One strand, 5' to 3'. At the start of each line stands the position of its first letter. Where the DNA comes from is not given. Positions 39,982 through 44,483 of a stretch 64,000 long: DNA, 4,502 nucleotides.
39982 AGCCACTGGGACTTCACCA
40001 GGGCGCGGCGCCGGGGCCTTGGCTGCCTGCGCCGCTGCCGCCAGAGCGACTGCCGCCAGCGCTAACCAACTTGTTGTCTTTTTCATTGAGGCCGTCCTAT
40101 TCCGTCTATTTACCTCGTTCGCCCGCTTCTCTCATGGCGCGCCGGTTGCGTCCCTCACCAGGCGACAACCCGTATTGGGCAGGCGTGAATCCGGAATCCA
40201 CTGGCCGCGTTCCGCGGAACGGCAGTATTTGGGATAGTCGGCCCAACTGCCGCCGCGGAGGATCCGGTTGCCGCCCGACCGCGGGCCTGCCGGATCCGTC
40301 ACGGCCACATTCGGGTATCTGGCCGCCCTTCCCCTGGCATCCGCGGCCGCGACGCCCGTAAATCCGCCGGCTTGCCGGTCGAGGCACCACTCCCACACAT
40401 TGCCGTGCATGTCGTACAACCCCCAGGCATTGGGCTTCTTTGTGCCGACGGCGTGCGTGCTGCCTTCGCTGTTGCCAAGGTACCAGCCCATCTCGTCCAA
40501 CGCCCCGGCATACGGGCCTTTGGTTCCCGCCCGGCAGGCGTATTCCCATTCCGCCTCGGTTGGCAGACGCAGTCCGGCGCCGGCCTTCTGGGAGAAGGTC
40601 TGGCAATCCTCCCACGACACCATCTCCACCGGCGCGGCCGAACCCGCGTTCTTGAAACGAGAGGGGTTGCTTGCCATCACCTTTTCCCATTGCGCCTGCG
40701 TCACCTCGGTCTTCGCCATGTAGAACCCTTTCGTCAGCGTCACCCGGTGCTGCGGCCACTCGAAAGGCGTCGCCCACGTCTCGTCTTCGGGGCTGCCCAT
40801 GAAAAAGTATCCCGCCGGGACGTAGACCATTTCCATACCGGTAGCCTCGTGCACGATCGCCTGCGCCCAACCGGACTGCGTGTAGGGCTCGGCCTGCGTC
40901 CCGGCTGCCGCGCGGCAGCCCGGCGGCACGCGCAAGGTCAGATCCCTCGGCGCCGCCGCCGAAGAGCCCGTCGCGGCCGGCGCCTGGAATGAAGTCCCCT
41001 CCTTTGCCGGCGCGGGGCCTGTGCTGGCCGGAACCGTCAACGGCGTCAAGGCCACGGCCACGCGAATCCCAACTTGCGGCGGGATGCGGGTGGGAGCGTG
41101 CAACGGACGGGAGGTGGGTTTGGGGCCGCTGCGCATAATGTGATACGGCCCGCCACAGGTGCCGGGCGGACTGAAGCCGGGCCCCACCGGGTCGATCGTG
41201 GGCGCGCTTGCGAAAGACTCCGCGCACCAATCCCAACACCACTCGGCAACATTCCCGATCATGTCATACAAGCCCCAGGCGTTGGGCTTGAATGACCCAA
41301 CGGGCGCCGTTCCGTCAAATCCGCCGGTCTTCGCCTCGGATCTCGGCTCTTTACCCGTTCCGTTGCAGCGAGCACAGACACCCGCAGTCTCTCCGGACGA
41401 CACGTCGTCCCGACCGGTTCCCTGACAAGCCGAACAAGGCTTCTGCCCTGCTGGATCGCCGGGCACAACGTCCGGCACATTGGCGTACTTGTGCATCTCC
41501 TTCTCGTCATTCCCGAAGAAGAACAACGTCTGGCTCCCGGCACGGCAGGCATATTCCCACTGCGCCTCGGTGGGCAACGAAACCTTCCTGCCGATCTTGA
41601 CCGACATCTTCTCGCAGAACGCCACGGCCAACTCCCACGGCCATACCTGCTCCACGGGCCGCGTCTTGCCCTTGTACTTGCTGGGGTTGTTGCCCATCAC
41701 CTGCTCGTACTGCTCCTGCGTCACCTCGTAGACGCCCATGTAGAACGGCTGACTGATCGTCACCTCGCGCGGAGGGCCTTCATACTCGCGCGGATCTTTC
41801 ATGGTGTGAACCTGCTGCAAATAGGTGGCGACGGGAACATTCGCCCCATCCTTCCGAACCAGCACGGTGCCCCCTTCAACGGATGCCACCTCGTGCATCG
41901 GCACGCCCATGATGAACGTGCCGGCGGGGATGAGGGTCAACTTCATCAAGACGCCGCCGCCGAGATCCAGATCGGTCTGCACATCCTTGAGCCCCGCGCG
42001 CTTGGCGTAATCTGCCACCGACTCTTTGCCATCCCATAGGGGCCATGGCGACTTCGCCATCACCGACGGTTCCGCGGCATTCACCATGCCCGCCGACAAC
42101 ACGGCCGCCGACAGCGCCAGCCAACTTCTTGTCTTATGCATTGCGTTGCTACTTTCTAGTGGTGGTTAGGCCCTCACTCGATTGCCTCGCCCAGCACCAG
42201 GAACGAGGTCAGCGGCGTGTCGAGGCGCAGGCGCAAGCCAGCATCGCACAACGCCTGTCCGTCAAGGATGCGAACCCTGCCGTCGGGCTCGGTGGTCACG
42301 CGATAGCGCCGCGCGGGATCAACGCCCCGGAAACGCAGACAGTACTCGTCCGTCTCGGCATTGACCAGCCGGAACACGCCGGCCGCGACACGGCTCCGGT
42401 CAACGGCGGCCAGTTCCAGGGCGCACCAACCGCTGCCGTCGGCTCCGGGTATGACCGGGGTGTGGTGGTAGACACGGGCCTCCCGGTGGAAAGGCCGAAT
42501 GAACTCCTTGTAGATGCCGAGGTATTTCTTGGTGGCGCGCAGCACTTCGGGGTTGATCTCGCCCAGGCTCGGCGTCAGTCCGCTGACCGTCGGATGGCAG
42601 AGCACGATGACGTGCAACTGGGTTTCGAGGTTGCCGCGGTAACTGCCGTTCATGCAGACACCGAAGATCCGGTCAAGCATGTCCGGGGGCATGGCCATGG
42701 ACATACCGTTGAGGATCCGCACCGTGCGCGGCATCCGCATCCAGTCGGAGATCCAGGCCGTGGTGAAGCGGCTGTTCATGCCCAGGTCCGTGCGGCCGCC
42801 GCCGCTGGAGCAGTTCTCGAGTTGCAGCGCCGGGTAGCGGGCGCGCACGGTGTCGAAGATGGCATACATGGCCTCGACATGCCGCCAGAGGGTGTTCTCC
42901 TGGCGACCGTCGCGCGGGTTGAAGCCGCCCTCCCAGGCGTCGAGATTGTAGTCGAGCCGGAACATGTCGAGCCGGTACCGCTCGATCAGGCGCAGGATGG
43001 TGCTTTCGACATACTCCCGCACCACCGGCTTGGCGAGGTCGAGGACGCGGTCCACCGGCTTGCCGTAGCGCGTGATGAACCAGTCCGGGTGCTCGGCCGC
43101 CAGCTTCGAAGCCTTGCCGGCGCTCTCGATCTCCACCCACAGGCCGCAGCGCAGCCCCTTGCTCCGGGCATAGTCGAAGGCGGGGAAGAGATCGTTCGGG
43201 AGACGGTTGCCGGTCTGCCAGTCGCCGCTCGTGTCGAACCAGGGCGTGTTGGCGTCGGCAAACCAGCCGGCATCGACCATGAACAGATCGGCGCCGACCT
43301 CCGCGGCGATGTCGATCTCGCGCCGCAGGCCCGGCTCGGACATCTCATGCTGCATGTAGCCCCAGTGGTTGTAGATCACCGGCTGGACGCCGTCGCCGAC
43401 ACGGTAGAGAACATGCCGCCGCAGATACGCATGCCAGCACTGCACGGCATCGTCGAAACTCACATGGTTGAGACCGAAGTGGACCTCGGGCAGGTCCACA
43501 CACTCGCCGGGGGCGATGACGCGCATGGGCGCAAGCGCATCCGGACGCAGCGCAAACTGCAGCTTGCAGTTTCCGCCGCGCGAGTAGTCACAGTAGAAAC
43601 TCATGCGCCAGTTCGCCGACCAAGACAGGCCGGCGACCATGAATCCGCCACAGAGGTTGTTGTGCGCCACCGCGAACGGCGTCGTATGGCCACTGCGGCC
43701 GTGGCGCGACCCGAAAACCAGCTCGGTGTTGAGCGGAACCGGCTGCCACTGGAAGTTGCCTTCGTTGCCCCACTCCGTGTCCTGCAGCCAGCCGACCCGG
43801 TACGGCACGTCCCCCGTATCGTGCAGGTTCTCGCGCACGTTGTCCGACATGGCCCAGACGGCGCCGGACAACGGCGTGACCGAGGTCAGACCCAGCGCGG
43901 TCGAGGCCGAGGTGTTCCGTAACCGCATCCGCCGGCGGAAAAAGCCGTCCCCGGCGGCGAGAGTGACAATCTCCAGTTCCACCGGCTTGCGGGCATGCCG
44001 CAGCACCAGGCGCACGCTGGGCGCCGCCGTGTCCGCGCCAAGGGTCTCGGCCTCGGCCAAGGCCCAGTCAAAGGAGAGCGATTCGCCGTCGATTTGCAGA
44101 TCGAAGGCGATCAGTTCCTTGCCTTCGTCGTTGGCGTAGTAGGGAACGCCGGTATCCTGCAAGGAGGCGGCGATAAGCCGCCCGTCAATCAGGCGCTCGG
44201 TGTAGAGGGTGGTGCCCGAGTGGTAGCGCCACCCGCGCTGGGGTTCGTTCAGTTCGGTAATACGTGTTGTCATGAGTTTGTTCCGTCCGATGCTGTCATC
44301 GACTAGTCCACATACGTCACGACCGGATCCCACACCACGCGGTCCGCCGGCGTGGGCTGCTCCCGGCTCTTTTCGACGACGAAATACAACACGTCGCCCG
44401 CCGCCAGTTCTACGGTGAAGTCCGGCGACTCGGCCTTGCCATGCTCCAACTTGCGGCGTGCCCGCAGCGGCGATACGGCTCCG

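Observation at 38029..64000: Co-directional array of secreted, catalytically non-canonical FGE-sulfatase-domain paralogs interleaved with glycosidases, with no sulfatase present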

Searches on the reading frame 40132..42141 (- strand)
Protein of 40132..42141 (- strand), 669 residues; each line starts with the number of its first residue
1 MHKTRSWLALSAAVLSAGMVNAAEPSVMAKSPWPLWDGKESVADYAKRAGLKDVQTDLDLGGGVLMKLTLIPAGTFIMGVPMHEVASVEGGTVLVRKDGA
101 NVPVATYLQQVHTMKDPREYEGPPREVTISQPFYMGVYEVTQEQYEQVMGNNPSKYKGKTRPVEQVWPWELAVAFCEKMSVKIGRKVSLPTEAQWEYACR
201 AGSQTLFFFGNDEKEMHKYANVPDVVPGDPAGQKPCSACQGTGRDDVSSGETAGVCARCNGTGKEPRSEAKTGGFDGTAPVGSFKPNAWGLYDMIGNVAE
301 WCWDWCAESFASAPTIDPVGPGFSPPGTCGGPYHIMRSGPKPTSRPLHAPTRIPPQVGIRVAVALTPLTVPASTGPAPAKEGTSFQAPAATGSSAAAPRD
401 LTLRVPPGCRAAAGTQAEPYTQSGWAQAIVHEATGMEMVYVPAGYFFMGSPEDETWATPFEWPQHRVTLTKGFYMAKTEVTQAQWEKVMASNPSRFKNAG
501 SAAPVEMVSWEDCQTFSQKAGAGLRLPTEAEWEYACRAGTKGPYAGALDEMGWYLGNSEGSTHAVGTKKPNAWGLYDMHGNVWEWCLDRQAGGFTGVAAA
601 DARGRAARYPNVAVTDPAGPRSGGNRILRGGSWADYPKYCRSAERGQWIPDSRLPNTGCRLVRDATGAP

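Call 4: search_protein_families(library=pfam, proteins=[window:40132-42141:-], max_evalue=0.01)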
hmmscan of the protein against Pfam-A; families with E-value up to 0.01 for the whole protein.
window:40132-42141:- (669 aa): 1 family
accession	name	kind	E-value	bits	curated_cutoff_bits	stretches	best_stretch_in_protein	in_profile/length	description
PF03781.23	FGE-sulfatase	-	4.9e-78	262.7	23.3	2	436-663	3-255/255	Sulfatase-modifying factor enzyme 1-like domain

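Call 12: find_encoding_contigs(protein=window:40132-42141:-, flank=10000, max_places=6)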
Protein window:40132-42141:- (669 aa): 6 contigs read that carry it; 2 places shown.
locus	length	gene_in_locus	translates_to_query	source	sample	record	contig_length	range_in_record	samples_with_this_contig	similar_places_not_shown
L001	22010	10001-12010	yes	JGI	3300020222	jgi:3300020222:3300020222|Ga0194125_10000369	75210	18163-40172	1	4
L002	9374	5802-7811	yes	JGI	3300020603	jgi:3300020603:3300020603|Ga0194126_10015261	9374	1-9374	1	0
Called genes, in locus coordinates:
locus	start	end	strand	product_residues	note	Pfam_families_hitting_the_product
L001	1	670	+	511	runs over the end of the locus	PF21722:Gly_rich_2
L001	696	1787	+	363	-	PF03781:FGE-sulfatase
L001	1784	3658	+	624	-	PF03781:FGE-sulfatase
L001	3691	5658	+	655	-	PF03781:FGE-sulfatase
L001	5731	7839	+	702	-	-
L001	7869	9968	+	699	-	PF02065:Melibiase, PF16874:Glyco_hydro_36C (weak)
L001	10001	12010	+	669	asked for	PF03781:FGE-sulfatase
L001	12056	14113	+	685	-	PF00295:Glyco_hydro_28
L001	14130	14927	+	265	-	PF13483:Lactamase_B_3, PF12706:Lactamase_B_2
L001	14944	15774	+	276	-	PF00106:adh_short, PF08659:KR, PF13561:adh_short_C2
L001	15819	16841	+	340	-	-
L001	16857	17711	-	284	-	PF12833:HTH_18, PF00165:HTH_AraC (weak)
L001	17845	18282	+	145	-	PF02566:OsmC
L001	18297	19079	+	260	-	PF00106:adh_short, PF08659:KR (weak), PF13561:adh_short_C2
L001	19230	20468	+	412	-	PF01208:URO-D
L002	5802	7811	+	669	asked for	PF03781:FGE-sulfatase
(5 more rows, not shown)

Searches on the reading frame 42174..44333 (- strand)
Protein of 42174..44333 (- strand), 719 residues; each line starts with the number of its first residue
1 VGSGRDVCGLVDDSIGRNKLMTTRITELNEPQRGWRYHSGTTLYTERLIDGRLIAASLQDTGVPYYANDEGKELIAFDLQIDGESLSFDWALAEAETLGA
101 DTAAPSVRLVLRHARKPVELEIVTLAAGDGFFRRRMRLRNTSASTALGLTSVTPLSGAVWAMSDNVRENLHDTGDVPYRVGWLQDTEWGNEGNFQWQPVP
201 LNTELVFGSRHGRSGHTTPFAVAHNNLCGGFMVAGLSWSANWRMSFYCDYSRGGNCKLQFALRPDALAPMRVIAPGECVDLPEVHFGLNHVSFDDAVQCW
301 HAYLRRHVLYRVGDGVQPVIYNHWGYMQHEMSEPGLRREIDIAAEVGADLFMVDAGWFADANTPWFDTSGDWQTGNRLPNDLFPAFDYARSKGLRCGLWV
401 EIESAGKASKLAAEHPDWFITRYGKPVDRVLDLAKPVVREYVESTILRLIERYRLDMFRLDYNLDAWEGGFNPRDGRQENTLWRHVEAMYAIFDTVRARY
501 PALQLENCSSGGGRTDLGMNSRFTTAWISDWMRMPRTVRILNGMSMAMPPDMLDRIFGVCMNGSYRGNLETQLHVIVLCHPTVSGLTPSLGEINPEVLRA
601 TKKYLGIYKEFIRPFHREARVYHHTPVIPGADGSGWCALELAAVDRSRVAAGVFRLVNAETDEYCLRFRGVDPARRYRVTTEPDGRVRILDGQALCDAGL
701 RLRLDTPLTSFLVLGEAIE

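Call 5: search_protein_families(library=pfam, proteins=[window:42174-44333:-], max_evalue=0.01)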
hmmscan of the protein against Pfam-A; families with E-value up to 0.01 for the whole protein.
window:42174-44333:- (719 aa): 4 families
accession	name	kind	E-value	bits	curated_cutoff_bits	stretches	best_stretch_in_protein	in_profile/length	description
PF02065.24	Melibiase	-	2.6e-43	148.8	27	1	284-564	7-294/347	Melibiase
PF16874.11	Glyco_hydro_36C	-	3.7e-07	30.9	27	1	636-713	1-75/77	Glycosyl hydrolase family 36 C-terminal domain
PF10566.15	Glyco_hydro_97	-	5.6e-05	23.1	32.5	1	327-416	27-111/275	Glycoside hydrolase 97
PF02638.21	GHL10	-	0.0089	15.6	27.9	0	362-462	52-162/311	Glycosyl hydrolase-like 10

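Call 44: search_protein_families(library=ncbifam, proteins=[window:42174-44273:-], max_evalue=0.001)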
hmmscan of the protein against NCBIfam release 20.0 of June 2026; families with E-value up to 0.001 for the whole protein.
window:42174-44273:- (699 aa): 1 family
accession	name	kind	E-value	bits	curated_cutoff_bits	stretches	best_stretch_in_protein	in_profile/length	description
NF053652.1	BtArabpyrBAD1528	equivalog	1.2e-34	119.5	1100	1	298-510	314-533/730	beta-L-arabinopyranosidase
